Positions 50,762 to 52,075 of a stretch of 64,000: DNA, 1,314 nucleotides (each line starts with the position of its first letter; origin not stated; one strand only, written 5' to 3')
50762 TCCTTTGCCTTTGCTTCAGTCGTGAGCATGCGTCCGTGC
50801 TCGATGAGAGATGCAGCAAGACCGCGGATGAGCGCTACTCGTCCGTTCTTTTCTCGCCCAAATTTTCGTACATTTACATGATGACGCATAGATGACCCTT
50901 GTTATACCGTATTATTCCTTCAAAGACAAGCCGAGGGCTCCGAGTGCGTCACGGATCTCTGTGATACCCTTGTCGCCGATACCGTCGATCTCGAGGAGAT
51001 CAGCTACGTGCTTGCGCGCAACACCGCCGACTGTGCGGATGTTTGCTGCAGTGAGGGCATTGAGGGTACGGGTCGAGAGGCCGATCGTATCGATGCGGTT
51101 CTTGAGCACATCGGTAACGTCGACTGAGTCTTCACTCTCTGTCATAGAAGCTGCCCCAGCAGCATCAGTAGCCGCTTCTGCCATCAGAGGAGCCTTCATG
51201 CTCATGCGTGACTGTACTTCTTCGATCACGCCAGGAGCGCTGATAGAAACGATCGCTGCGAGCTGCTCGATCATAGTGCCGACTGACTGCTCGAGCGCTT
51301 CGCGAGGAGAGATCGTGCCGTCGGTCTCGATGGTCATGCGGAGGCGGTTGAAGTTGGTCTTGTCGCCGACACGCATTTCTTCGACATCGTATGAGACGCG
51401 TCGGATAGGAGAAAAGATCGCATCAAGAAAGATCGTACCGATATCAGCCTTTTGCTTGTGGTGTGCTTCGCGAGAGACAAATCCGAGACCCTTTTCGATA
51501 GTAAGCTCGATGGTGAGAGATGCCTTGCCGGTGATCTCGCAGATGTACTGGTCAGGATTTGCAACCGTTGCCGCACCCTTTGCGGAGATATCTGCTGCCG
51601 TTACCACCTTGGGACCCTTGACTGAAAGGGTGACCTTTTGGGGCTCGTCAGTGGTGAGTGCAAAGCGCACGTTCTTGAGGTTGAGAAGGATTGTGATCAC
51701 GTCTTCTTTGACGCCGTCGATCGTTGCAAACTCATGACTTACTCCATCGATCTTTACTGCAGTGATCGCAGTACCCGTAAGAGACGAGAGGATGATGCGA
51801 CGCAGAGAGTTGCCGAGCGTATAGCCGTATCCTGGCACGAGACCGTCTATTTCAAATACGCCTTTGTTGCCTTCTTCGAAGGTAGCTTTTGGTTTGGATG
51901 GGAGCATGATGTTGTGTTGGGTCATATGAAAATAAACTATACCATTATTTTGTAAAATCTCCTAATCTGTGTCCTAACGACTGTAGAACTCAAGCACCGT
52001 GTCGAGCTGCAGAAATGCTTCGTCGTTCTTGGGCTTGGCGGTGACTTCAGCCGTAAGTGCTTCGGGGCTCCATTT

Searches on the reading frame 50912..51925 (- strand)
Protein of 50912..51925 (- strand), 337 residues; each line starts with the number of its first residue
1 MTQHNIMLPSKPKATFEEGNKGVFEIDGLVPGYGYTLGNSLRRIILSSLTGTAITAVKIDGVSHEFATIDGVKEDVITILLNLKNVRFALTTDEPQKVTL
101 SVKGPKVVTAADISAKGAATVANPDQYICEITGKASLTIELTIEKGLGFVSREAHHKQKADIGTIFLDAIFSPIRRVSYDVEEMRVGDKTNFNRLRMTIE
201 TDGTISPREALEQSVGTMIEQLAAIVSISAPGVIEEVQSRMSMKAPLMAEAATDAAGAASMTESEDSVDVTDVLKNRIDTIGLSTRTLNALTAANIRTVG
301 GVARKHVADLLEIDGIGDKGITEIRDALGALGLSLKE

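Call 86: search_protein_families(library=pfam, proteins=[window:50912-51925:-], max_evalue=0.001)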
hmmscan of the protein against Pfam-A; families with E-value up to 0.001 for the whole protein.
window:50912-51925:- (337 aa): 4 families
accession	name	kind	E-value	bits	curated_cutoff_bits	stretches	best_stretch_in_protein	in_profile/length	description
PF01000.31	RNA_pol_A_bac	-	4.1e-31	108.1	33.9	1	57-172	1-119/119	RNA polymerase Rpb3/RpoA insert domain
PF01193.29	RNA_pol_L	-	5.8e-20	71.2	24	1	30-222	4-74/74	RNA polymerase Rpb3/Rpb11 dimerisation domain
PF03118.21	RNA_pol_A_CTD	-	6.7e-13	48.6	23.8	1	267-328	4-65/67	Bacterial RNA polymerase, alpha chain C terminal domain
PF13656.11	RNA_pol_L_2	-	0.00034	20.7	27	0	193-224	40-71/75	RNA polymerase Rpb3/Rpb11 dimerisation domain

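Call 97: list_cluster_members(proteins=[P0002, window:50912-51925:-, window:21194-22315:-])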
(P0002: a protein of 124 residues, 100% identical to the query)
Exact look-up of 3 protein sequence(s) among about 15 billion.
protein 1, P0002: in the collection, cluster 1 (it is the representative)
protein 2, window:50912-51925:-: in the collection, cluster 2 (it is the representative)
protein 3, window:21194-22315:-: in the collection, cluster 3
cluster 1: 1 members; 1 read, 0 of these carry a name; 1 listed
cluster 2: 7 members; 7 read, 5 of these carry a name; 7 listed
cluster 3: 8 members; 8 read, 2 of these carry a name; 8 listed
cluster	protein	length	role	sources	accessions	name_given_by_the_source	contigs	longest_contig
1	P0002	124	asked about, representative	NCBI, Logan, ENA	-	-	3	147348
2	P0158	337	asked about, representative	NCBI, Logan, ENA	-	-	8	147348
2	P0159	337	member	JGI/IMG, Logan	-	DNA-directed RNA polymerase subunit alpha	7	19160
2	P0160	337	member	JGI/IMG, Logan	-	DNA-directed RNA polymerase subunit alpha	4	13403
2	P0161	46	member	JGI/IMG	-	DNA-directed RNA polymerase alpha subunit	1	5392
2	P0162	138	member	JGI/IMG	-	DNA-directed RNA polymerase subunit alpha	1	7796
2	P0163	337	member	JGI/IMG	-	DNA-directed RNA polymerase subunit alpha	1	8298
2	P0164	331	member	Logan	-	-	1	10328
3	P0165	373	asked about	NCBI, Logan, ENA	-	-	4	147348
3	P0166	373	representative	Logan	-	-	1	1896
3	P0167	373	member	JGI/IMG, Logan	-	cell division protein FtsW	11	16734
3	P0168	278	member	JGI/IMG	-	cell division protein FtsW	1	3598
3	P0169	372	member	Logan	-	-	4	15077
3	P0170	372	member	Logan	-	-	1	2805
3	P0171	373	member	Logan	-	-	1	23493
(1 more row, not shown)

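Call 103: search_protein_families(library=padloc, proteins=[L180:4364-4951:-, L184:4170-4514:-], max_evalue=1)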
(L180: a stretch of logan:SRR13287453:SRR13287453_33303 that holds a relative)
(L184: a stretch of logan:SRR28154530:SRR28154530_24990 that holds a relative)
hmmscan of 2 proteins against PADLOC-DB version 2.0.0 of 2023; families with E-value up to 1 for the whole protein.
L180:4364-4951:- (195 aa): 0 families

L184:4170-4514:- (114 aa): 0 families

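Call 104: search_protein_families(library=pfam, proteins=[L180:4364-4951:-, L184:4170-4514:-], max_evalue=1)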
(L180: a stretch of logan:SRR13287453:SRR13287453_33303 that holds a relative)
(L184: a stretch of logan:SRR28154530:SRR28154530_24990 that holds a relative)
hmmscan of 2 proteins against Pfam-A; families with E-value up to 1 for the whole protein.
L180:4364-4951:- (195 aa): 0 families

L184:4170-4514:- (114 aa): 0 families
